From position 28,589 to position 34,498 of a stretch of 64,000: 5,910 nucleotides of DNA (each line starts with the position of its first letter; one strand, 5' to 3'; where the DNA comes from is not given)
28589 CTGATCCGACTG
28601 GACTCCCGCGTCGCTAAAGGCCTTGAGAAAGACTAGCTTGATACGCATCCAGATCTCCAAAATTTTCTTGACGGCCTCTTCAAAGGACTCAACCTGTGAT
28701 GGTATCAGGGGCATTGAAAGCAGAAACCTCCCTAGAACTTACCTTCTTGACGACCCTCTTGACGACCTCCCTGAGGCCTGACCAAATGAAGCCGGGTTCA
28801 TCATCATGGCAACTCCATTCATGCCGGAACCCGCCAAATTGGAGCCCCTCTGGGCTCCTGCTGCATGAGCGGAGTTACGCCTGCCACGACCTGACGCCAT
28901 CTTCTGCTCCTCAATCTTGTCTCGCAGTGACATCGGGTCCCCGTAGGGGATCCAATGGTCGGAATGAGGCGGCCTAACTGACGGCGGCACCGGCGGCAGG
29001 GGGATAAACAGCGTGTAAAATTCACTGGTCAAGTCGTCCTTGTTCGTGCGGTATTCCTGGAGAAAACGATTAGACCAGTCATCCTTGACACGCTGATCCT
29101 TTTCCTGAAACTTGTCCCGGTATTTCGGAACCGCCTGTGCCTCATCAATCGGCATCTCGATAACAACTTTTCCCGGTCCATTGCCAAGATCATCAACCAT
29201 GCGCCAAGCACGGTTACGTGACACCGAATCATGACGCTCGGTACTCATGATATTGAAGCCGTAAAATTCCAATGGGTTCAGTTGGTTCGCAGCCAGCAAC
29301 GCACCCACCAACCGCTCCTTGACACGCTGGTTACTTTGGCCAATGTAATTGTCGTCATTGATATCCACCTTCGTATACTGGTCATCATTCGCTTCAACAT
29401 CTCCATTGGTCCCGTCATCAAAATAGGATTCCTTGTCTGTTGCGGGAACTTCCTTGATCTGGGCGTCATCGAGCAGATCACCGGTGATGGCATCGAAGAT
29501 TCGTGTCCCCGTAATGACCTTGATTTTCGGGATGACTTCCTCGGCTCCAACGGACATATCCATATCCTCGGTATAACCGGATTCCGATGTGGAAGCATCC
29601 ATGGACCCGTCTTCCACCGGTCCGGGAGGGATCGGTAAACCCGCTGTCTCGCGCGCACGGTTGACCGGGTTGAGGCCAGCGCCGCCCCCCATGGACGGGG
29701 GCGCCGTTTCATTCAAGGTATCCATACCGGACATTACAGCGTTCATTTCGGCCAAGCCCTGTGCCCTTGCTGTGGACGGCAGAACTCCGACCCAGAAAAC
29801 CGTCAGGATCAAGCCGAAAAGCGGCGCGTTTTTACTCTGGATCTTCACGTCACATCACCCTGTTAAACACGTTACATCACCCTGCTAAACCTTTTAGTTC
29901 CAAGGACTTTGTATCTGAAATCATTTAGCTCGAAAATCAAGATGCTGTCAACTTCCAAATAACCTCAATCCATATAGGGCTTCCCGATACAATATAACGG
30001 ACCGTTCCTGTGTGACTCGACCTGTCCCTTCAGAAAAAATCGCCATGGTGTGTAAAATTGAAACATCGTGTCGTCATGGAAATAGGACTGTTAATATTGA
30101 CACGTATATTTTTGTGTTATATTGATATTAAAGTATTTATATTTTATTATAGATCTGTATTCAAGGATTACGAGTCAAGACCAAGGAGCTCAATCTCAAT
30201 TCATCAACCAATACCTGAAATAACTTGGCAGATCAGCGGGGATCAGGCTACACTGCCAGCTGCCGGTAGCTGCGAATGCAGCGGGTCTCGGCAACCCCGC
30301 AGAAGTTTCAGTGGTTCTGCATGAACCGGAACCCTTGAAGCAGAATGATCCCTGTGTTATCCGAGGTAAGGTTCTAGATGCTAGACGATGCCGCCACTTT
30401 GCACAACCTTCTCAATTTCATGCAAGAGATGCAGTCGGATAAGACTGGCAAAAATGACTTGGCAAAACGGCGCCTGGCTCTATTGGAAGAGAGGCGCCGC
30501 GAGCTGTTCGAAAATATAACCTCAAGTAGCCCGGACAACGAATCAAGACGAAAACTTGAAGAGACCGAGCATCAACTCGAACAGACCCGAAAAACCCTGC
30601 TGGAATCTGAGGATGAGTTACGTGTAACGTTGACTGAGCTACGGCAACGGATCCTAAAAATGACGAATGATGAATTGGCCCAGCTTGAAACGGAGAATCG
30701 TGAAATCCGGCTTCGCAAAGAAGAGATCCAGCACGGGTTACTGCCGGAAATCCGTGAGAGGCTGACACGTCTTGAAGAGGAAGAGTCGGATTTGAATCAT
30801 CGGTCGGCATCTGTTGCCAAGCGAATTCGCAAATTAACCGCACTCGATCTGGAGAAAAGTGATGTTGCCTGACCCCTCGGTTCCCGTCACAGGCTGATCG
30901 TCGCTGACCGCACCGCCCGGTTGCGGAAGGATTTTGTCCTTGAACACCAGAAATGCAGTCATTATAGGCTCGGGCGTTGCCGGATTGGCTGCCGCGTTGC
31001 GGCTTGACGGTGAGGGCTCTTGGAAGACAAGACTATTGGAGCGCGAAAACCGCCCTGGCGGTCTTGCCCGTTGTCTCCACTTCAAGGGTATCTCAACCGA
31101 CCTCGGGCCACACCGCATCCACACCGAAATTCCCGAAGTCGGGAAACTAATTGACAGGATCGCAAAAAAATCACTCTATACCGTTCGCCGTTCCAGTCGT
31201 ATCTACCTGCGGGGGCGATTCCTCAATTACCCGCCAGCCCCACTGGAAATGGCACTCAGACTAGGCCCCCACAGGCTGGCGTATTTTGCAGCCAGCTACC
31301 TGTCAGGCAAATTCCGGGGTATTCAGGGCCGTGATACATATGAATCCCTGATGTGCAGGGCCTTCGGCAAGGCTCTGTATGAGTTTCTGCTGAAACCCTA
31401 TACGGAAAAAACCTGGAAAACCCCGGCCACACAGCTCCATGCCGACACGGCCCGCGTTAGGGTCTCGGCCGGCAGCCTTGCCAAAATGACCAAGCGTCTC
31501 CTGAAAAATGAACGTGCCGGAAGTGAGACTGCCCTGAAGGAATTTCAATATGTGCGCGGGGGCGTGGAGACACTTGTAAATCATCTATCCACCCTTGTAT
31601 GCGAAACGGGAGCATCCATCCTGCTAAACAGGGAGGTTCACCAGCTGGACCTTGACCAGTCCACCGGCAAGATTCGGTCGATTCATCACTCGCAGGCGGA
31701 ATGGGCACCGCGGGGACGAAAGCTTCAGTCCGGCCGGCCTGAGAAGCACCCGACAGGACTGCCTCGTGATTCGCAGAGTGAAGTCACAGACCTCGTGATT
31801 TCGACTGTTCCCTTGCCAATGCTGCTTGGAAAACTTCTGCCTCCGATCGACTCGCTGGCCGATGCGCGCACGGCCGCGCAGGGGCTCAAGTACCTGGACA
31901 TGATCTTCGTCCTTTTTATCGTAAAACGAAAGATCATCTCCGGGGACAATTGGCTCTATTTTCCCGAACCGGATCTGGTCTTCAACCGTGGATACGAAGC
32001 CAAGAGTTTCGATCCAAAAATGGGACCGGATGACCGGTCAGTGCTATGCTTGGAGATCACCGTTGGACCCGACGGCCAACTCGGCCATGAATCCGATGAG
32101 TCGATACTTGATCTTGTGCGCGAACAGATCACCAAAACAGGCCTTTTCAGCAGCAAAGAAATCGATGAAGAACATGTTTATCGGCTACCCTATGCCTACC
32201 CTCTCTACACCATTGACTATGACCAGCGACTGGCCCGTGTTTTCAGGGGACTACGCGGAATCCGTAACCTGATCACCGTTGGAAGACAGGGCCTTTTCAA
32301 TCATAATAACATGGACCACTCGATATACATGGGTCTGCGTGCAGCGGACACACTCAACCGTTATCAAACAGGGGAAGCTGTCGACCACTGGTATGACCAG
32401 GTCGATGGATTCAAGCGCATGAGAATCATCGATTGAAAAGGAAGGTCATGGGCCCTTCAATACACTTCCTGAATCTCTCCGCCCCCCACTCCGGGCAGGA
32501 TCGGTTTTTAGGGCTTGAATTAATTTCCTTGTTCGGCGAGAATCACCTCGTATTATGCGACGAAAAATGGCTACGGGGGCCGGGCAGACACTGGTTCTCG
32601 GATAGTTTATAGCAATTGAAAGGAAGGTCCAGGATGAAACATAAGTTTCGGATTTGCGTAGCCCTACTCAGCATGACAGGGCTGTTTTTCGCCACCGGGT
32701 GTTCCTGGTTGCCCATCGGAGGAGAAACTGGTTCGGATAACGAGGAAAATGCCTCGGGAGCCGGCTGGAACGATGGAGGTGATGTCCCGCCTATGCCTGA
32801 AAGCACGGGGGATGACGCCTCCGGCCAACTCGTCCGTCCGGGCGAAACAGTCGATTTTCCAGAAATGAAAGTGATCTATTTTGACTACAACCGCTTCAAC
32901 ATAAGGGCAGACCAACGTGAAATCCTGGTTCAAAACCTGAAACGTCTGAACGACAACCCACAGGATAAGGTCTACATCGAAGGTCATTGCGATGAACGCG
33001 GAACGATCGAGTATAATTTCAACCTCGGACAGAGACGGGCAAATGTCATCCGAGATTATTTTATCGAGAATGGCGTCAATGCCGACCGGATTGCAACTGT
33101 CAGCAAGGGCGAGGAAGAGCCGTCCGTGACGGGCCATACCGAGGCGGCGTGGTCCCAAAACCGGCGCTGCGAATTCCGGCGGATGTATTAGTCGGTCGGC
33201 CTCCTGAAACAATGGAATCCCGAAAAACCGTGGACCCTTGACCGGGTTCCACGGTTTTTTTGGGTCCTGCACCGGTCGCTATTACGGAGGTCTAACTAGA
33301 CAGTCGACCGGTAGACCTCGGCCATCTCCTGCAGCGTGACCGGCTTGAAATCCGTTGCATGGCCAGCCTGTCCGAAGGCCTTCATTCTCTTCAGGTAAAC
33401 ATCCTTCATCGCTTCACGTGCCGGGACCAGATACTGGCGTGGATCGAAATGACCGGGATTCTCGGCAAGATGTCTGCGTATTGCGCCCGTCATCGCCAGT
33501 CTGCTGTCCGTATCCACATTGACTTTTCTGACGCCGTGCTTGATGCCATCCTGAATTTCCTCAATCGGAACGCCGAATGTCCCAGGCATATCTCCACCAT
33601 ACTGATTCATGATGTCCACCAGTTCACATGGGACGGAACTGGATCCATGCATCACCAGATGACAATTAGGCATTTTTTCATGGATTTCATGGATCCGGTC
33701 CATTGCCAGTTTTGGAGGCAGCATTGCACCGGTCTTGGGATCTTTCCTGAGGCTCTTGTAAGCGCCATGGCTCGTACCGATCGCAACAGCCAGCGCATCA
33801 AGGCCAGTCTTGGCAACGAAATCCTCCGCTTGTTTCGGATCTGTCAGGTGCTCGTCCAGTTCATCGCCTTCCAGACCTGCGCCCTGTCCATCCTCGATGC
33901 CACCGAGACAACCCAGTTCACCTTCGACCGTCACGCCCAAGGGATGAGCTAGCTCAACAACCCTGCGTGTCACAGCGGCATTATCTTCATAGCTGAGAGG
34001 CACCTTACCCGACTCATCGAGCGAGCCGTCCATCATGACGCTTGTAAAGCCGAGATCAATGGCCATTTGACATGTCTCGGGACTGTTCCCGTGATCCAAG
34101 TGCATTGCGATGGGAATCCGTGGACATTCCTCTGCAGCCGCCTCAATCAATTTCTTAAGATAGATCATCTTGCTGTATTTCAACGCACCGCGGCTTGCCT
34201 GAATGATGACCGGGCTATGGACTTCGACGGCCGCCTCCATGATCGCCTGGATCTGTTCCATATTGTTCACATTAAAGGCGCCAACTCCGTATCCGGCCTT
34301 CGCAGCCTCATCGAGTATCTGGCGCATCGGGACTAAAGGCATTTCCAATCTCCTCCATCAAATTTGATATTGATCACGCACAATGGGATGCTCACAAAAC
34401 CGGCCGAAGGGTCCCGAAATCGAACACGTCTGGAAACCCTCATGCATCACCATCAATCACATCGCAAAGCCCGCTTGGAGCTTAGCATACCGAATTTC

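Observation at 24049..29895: Five-gene minus-strand cluster of entirely unknown function built around a 1078-aa coiled-coil lipoprotein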

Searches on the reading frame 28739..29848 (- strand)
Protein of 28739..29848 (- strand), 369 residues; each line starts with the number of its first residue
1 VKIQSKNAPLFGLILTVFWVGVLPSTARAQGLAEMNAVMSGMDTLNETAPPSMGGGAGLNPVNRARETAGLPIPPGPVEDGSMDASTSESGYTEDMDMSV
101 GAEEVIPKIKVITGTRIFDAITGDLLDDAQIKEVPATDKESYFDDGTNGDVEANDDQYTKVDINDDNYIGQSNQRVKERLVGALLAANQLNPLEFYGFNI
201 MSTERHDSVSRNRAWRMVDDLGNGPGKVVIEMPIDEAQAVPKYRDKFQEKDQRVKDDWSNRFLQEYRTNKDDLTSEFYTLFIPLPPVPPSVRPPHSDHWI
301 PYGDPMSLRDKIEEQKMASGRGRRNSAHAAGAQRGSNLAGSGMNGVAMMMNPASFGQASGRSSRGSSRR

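Call 4: search_protein_families(library=pfam, proteins=[window:28739-29848:-], max_evalue=1)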
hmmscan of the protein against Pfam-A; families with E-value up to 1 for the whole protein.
window:28739-29848:- (369 aa): 0 families

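Call 5: search_protein_families(library=ncbifam, proteins=[window:28739-29848:-], max_evalue=1)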
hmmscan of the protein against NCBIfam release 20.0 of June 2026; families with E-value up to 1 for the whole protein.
window:28739-29848:- (369 aa): 2 families
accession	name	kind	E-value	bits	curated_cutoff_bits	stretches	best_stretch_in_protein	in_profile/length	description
NF041940.1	choice_anch_X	domain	0.0048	16.6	25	1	143-159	4-20/37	choice-of-anchor X domain-containing protein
NF002554.0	PRK02114.1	subfamily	0.11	11.9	297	1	111-184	98-165/297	formylmethanofuran--tetrahydromethanopterin N-formyltransferase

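Call 18: find_homologous_proteins(query=window:28739-29848:-)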
Query window:28739-29848:- (369 aa): 31 proteins with E <= 0.001 among 2269 candidates.
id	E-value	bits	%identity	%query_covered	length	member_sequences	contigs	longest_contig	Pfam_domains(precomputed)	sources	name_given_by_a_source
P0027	8.6e-246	833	100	100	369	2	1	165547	-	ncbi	-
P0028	8.0e-135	468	67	85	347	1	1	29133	-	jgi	jgi:hypothetical protein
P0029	6.5e-89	317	49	86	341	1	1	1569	-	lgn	-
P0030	1.5e-85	306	52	80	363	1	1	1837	-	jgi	jgi:hypothetical protein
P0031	6.8e-84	300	49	74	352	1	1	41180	-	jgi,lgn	jgi:hypothetical protein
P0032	1.1e-83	300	47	82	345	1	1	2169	-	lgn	-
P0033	8.0e-83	297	49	77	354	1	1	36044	-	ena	-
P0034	5.1e-82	294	46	88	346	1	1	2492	-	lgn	-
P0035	2.5e-81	292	52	75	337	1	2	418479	-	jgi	jgi:hypothetical protein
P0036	3.0e-81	292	51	79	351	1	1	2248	-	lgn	-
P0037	4.0e-80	288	48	80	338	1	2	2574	-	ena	-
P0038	5.2e-78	281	62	48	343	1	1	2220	-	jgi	jgi:hypothetical protein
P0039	4.1e-77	278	57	62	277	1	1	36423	-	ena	-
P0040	8.9e-77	277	47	80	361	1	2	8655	-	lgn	-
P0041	1.6e-74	270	53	59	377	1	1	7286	-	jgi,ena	-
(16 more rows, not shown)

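Call 49: search_solved_structures(query=A2, max_evalue=10)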
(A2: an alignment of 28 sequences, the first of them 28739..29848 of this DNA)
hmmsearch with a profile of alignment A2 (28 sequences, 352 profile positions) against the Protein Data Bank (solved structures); distinct sequences matched with E-value up to 10: 1.
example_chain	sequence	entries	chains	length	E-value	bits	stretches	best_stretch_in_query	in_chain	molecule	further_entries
1udx_A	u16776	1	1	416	0.18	14.1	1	106-130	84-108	the GTP-binding protein Obg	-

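Call 62: predict_structure(alignment_id=A2)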
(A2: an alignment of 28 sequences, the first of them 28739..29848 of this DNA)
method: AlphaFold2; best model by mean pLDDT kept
length: 369 residues; sequences in the alignment: 28
mean_pLDDT: 63.0   pTM: 0.24
mean pLDDT of the five models: 63.0, 58.7, 56.5, 55.9, 55.3
residues with pLDDT >= 90: 5; 70-90: 155; 50-70: 97; < 50: 112
segments of 3 or more residues with pLDDT < 50: 1-3, 28-32, 47-60, 70-102, 197-205, 323-365
pLDDT, mean of each block of 10 residues (from residue 1): 56 82 57 54 50 39 52 42 40 37 68 75 71 89 86 87 61 65 68 50 49 81 83 77 71 79 78 76 76 76 66 78 44 41 38 41 44
secondary structure, 60 per line:
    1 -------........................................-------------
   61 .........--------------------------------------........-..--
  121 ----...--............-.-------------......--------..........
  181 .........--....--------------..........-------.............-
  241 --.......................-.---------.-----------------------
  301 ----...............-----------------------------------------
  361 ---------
elements in order: H8-47 H61-69 E108-115 E125-127 E130-135 H136-141 E157-162 H171-189 H192-195 E210-219 E227-239 H243-265 H305-319

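Call 68: fold_search(model_id=the predicted structure, library=pdb)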
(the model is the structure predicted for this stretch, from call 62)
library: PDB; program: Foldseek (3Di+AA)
matches with E <= 10: 14; with E <= 0.001: 0
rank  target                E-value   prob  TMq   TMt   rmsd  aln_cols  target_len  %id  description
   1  9epc_H                1.8e+00  0.03  0.08  0.06  28.3       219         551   12  Cryo-EM structure of the Plastid-encoded RNA polymerase from Sinapis alba (released 2025-06-18)
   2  7pub_DH               3.6e+00  0.03  0.07  0.05  19.0       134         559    9  Late assembly intermediate of the Trypanosoma brucei mitoribosomal small subunit (released 2022-05-04)
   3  7nvr_W                4.7e+00  0.02  0.10  0.15  33.6       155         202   14  Human Mediator with RNA Polymerase II Pre-initiation complex (released 2021-05-05)
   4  9qy3_A                4.7e+00  0.02  0.07  0.12  28.9       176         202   12  Structure of the Plum Pox Virus (PPV) (released 2026-02-25)
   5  7br7_S                5.0e+00  0.03  0.07  0.03  35.7       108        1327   11  Epstein-Barr virus, C1 portal-proximal penton vertex, CATC binding (released 2020-09-30)
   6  5odv_A                5.0e+00  0.01  0.06  0.08  27.0       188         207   15  Structure of Watermelon mosaic virus potyvirus. (released 2017-09-27)
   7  7ohv_m                5.4e+00  0.01  0.08  0.06  48.8       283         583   13  Nog1-TAP associated immature ribosomal particles from S. cerevisiae after rpL2 expression shut down, population C (released 2021-11-03)
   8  8om2_G                6.1e+00  0.06  0.08  0.13  10.8        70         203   14  Small subunit of yeast mitochondrial ribosome in complex with METTL17/Rsm22. (released 2024-01-10)
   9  9l5r_R                6.1e+00  0.01  0.08  0.07  36.1       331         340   10  Cryo-EM structure of the thermophile spliceosome (state ILS) (released 2025-03-12)
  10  1dw9_A                7.4e+00  0.01  0.07  0.11   9.3        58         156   14  Structure of cyanase reveals that a novel dimeric and decameric arrangement of subunits is required for formation of t (released 2000-05-16)
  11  6tv0_A                7.4e+00  0.01  0.07  0.12  18.8        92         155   12  Serratia spp. cyanase hydratase (released 2021-01-27)
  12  3kia_A                7.9e+00  0.02  0.07  0.08  20.3        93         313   14  Crystal structure of mannosyl-3-phosphoglycerate synthase from Rubrobacter xylanophilus (released 2010-11-03)
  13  2gib_A                8.4e+00  0.02  0.07  0.15   9.7        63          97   13  Crystal structure of the SARS coronavirus nucleocapsid protein dimerization domain (released 2006-04-25)
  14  2iv1_A                9.0e+00  0.01  0.07  0.10  16.1        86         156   14  SITE DIRECTED MUTAGENESIS OF KEY RESIDUES INVOLVED IN THE CATALYTIC MECHANISM OF CYANASE (released 2008-10-28)

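Call 92: search_protein_families(library=padloc, proteins=[window:28739-29848:-], max_evalue=0.1)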
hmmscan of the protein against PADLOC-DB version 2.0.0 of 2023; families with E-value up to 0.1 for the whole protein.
window:28739-29848:- (369 aa): 0 families

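Call 93: search_protein_families(library=phrogs, proteins=[window:28739-29848:-], max_evalue=0.1)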
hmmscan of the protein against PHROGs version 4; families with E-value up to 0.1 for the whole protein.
window:28739-29848:- (369 aa): 0 families

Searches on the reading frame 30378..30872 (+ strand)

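Call 4: search_protein_families(library=pfam, proteins=[window:30378-30872:+], max_evalue=1)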
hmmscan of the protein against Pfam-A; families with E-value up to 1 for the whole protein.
window:30378-30872:+ (164 aa): 5 families
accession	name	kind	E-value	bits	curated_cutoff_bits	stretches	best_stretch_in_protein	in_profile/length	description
PF11172.13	DUF2959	-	0.015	15.9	26.8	1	34-97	86-148/190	Protein of unknown function (DUF2959)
PF03532.18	OMS28_porin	-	0.16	11.6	27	1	49-114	164-224/253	OMS28 porin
PF13328.12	HD_4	-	0.24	11.5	27.2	1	5-102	43-131/156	HD domain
PF04914.18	DltD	-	0.48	10.2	22.7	1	11-107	111-204/348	DltD protein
PF10224.14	DUF2205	-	0.93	10.1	26.7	1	56-108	3-54/75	Short coiled-coil protein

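Call 5: search_protein_families(library=ncbifam, proteins=[window:30378-30872:+], max_evalue=1)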
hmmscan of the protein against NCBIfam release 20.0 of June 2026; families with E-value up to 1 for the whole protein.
window:30378-30872:+ (164 aa): 3 families
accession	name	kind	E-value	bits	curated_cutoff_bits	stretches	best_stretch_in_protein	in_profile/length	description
TIGR04092.1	LTA_DltD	equivalog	0.022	14.1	150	1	10-107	143-240/383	D-alanyl-lipoteichoic acid biosynthesis protein DltD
NF043056.1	T4SS_LegK1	equivalog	0.032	12.8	550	1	61-154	323-419/516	Dot/Icm T4SS effector kinase LegK1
NF033919.1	PA2779_fam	subfamily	0.94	9.6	40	1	83-108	62-87/123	PA2779 family protein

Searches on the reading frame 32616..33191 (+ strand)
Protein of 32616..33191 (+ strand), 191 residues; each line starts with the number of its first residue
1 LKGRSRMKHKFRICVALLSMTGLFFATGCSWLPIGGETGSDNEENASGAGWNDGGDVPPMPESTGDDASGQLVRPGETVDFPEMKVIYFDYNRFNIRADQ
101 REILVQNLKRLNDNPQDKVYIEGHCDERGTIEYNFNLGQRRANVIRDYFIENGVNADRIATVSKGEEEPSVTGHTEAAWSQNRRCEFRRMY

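Call 106: search_protein_families(library=pfam, proteins=[window:32616-33191:+], max_evalue=0.00001)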
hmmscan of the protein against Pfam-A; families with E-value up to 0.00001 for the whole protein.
window:32616-33191:+ (191 aa): 1 family
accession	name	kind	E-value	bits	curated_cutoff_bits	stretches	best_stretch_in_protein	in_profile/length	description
PF00691.25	OmpA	-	4.2e-21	75.5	27.2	1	88-183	1-98/98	OmpA family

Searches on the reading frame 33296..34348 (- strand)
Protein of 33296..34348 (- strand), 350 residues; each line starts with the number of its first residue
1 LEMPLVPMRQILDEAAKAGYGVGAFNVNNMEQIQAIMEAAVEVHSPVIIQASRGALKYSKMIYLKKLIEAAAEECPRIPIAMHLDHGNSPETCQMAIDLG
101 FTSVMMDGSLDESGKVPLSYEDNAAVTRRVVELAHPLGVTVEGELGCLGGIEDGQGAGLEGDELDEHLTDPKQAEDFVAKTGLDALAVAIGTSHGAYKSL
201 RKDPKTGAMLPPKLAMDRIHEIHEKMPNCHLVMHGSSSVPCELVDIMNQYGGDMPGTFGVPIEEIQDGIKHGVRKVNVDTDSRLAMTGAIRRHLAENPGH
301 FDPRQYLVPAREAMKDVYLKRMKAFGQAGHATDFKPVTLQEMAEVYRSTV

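Call 106: search_protein_families(library=pfam, proteins=[window:33296-34348:-], max_evalue=0.00001)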
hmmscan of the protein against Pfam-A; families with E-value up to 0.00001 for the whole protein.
window:33296-34348:- (350 aa): 1 family
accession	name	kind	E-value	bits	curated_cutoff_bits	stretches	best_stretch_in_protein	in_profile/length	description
PF01116.26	F_bP_aldolase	-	2.4e-95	319.7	25.5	1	7-329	2-276/277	Fructose-bisphosphate aldolase class-II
